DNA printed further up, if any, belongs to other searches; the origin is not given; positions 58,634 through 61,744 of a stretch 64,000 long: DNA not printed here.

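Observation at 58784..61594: AEP primase-like + SF2 helicase + DUF559 nuclease in a single 936-aa protein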

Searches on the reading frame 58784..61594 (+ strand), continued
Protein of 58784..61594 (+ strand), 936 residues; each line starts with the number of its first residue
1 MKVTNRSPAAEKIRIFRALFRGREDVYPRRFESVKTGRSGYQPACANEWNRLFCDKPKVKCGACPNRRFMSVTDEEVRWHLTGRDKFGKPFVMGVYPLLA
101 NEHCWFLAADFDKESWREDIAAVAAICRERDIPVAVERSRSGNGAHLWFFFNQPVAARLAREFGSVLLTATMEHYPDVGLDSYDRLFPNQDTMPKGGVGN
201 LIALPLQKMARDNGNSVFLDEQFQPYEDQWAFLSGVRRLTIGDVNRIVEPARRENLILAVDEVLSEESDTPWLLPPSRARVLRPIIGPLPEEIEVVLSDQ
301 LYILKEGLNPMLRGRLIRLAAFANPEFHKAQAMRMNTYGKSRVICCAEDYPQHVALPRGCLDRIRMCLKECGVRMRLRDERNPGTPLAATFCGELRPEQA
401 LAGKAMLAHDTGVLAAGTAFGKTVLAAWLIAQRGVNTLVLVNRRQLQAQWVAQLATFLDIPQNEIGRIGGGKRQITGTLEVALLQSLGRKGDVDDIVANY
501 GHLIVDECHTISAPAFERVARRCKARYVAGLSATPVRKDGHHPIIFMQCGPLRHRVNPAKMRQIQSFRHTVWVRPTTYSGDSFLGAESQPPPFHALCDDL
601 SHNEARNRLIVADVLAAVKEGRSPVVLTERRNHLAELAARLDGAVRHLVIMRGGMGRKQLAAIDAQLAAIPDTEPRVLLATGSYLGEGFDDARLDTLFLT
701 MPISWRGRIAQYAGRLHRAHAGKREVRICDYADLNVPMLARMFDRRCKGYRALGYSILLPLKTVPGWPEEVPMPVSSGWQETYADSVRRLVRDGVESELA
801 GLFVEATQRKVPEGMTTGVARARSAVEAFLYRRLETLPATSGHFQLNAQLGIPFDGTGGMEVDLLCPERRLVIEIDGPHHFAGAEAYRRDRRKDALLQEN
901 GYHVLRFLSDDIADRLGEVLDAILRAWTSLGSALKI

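Call 62: search_protein_families(library=padloc, alignment_id=A1, max_evalue=1e-8)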
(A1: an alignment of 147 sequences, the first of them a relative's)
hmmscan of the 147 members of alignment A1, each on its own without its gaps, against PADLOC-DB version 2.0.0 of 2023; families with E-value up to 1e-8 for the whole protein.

A. member 1, L001:4128-5051:+ (308 aa): 0 families

B. families by the number of members that match (of 147 scanned): 122 families (the first 25 are shown)
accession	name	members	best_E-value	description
PDLC02289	AbiEii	3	9.6e-96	AbiEii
PDLC02850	DpdE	3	6e-51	DpdE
PDLC02322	AbiEii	3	3.8e-43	AbiEii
PDLC02315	AbiEii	3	2.9e-29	AbiEii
PDLC01465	PrimPol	2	3.1e-93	"CAS-I,CAS-II,CAS-III,CAS-IV,CAS-V,CAS-VI; associated"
PDLC02292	AbiEii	2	8.1e-59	AbiEii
PDLC02500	BrxHI|BrxHII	2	3e-36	BrxHI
PDLC02623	DrmD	2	6.1e-35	DrmD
PDLC02707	PbeA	2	1.5e-30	PbeA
PDLC02620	DrmD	2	4.5e-30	DrmD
PDLC02297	AbiEii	2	2.7e-28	AbiEii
PDLC00659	HmaA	2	1e-27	SNF2 helicase / DEAD-box helicase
PDLC02621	DrmD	2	6.1e-27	DrmD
PDLC02302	AbiEii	2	5.1e-26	AbiEii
PDLC02504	BrxHI|BrxHII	2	1.9e-25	BrxHII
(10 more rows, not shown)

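Call 71: get_annotated_region(hit=H17, flank=6000)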
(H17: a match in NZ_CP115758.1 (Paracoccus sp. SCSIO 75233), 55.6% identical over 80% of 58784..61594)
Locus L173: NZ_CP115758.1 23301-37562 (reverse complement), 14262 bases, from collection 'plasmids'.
description: Paracoccus sp. SCSIO 75233 plasmid p1, complete sequence
organism: Paracoccus sp. SCSIO 75233 (NCBI taxid 3017782)
taxonomy: Bacteria; Pseudomonadota; Alphaproteobacteria; Rhodobacterales; Paracoccaceae; Paracoccus; Paracoccus sp. SCSIO 75233
host: -; source: cell culture,sediment; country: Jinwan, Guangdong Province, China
typing (MOB-suite, as given by PLSDB): conjugative; replicon rep_cluster_558; relaxase MOBP; mating-pair formation MPF_T
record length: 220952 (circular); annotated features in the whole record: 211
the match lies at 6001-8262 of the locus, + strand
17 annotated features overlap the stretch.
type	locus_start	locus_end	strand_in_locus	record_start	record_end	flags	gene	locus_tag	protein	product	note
CDS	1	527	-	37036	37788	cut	-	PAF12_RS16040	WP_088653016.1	phosphoadenosine phosphosulfate reductase family protein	-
CDS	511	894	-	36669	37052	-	-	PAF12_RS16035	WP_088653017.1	hypothetical protein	-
CDS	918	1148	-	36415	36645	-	-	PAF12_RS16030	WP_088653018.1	hypothetical protein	-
CDS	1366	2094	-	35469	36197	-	-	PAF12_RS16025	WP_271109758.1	DUF736 family protein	-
CDS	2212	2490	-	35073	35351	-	-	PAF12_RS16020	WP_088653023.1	hypothetical protein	-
CDS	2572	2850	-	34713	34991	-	-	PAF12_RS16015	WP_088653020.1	hypothetical protein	-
CDS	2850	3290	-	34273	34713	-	-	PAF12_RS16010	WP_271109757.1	hypothetical protein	-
CDS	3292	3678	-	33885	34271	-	-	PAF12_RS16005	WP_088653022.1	DUF6878 family protein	-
CDS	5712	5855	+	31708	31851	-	-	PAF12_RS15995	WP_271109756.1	hypothetical protein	-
CDS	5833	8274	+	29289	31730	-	-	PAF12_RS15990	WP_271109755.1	DEAD/DEAH box helicase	-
CDS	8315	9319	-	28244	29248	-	-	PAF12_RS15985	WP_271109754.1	tyrosine-type recombinase/integrase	GO:0015074 - DNA integration [Evidence IEA]; GO:0006310 - DNA recombination [Evidence IEA]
CDS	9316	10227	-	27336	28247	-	-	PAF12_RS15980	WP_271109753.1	tyrosine-type recombinase/integrase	GO:0015074 - DNA integration [Evidence IEA]; GO:0006310 - DNA recombination [Evidence IEA]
CDS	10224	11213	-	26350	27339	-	-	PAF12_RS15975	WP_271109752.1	tyrosine-type recombinase/integrase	GO:0015074 - DNA integration [Evidence IEA]; GO:0006310 - DNA recombination [Evidence IEA]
CDS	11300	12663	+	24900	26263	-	-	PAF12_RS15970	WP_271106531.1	IS3 family transposase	-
CDS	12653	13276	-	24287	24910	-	-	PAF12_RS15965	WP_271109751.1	hypothetical protein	-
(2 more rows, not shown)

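Call 72: get_annotated_region(hit=H26, flank=6000)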
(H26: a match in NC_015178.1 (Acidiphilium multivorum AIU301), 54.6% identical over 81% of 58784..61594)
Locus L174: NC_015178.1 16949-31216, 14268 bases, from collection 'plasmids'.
description: Acidiphilium multivorum AIU301 plasmid pACMV1, complete sequence
organism: Acidiphilium multivorum AIU301 (NCBI taxid 926570)
taxonomy: Bacteria; Pseudomonadota; Alphaproteobacteria; Rhodospirillales; Acetobacteraceae; Acidiphilium; Acidiphilium multivorum; Acidiphilium multivorum AIU301
host: -; source: -; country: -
typing (MOB-suite, as given by PLSDB): conjugative; replicon rep_cluster_748; relaxase MOBF; mating-pair formation MPF_T
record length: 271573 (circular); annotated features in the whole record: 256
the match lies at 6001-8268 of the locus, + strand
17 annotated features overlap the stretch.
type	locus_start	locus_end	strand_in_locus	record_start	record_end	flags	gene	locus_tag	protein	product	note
CDS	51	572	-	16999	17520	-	-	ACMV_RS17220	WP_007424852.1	hypothetical protein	-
CDS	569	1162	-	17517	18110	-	-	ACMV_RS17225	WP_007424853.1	redoxin domain-containing protein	-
CDS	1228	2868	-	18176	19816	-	merA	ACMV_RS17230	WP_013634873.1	mercury(II) reductase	-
CDS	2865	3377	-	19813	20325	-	-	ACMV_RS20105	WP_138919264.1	hypothetical protein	-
CDS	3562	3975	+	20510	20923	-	-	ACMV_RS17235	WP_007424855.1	helix-turn-helix domain-containing protein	-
CDS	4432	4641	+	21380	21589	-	-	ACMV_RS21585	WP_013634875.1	IS110 family transposase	-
CDS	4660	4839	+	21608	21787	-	-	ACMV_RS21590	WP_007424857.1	hypothetical protein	-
CDS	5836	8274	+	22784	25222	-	-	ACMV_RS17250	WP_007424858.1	DEAD/DEAH box helicase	-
CDS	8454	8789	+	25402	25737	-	-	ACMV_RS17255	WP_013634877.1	hypothetical protein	-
CDS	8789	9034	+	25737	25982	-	-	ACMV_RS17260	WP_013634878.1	HipA N-terminal domain-containing protein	-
CDS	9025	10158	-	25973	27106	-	-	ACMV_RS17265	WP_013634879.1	ISAs1 family transposase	-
CDS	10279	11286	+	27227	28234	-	-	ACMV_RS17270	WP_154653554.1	HipA domain-containing protein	-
CDS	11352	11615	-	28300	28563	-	-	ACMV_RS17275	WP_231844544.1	hypothetical protein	-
CDS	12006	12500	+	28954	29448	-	-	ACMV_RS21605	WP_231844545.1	MerR family DNA-binding protein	-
CDS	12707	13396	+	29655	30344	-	-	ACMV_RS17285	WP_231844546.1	TVP38/TMEM64 family protein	-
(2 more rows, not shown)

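Call 73: get_annotated_region(hit=H34, flank=6000)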
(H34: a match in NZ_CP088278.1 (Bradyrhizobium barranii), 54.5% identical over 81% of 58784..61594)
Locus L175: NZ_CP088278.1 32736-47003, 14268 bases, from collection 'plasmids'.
description: Bradyrhizobium barranii subsp. barranii strain 323S2 plasmid pBb323S2a, complete sequence
organism: Bradyrhizobium barranii (NCBI taxid 2823807)
taxonomy: Bacteria; Pseudomonadota; Alphaproteobacteria; Hyphomicrobiales; Nitrobacteraceae; Bradyrhizobium; Bradyrhizobium barranii
host: -; source: Glycine max cv. AC Glengarry,cell culture; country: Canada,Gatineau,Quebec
typing (MOB-suite, as given by PLSDB): conjugative; relaxase MOBP,MOBP; mating-pair formation MPF_T
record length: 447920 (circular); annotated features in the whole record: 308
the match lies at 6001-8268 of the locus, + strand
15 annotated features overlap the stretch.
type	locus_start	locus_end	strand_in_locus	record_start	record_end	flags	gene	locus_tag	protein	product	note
CDS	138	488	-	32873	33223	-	-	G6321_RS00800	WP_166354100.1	hypothetical protein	-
CDS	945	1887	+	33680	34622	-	-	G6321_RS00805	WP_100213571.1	IS630 family transposase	-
CDS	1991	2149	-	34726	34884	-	-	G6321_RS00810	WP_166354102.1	hypothetical protein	-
CDS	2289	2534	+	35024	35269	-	-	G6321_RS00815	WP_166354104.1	type II toxin-antitoxin system VapB family antitoxin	-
CDS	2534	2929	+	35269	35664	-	-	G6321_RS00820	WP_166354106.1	type II toxin-antitoxin system VapC family toxin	-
CDS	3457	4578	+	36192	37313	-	-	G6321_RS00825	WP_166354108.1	RHE_PE00001 family protein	-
CDS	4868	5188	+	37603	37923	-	-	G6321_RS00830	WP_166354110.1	hypothetical protein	-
CDS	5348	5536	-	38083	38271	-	-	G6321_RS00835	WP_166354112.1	hypothetical protein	-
CDS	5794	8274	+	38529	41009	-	-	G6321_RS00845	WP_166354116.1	DEAD/DEAH box helicase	-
CDS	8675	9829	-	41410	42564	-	-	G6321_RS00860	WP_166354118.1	TniQ family protein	-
CDS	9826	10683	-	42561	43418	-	-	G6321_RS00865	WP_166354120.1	TniB family NTP-binding protein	-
CDS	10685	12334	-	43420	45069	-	-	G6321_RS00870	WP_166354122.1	Mu transposase C-terminal domain-containing protein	-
CDS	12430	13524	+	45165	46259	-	-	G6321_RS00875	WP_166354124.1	RHE_PE00001 family protein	-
CDS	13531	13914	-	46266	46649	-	-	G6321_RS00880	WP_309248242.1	DUF2285 domain-containing protein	-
CDS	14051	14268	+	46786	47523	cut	-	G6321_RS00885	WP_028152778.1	type IV toxin-antitoxin system AbiEi family antitoxin domain-containing protein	-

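Call 74: get_annotated_region(hit=H22, flank=6000)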
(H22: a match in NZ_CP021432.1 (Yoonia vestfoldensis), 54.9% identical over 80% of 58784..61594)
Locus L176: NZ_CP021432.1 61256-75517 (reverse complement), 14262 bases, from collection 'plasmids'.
description: Yoonia vestfoldensis strain SMR4r plasmid pSMR4r-1, complete sequence
organism: Yoonia vestfoldensis (NCBI taxid 245188)
taxonomy: Bacteria; Pseudomonadota; Alphaproteobacteria; Rhodobacterales; Paracoccaceae; Yoonia; Yoonia vestfoldensis
host: -; source: Skeletonema marinoi strain RO5AC,Cell culture,Top-layer sediments; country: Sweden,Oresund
typing (MOB-suite, as given by PLSDB): mobilizable; replicon rep_cluster_579; relaxase MOBP
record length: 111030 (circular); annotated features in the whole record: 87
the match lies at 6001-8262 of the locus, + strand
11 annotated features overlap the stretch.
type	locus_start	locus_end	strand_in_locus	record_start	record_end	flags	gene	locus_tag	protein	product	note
CDS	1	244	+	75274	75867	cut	-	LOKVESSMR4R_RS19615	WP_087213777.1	regulator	-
CDS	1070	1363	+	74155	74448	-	-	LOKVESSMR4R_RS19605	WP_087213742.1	type II toxin-antitoxin system RelB/DinJ family antitoxin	GO:0006355 - regulation of DNA-templated transcription [Evidence IEA]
CDS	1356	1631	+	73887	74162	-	-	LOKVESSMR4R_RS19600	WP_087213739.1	type II toxin-antitoxin system RelE/ParE family toxin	GO:0030541 - plasmid partitioning [Evidence IEA]; GO:0051290 - protein heterotetramerization [Evidence IEA]; GO:0009432 ...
CDS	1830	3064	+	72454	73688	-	-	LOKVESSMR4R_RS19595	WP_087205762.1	IS3 family transposase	-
CDS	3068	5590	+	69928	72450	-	-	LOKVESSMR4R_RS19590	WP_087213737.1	strawberry notch-like NTP hydrolase domain-containing protein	-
CDS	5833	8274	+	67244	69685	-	-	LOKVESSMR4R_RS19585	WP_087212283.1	DEAD/DEAH box helicase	-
CDS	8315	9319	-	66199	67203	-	-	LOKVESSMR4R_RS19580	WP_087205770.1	tyrosine-type recombinase/integrase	GO:0015074 - DNA integration [Evidence IEA]; GO:0006310 - DNA recombination [Evidence IEA]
CDS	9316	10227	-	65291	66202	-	-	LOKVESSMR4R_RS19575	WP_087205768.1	tyrosine-type recombinase/integrase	GO:0015074 - DNA integration [Evidence IEA]; GO:0006310 - DNA recombination [Evidence IEA]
CDS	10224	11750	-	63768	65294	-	-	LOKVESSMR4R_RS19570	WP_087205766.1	tyrosine-type recombinase/integrase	GO:0015074 - DNA integration [Evidence IEA]; GO:0006310 - DNA recombination [Evidence IEA]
CDS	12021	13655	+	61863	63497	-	-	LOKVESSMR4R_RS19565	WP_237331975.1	strawberry notch C-terminal domain-containing protein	-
CDS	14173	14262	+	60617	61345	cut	-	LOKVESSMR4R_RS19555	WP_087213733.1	DUF736 family protein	-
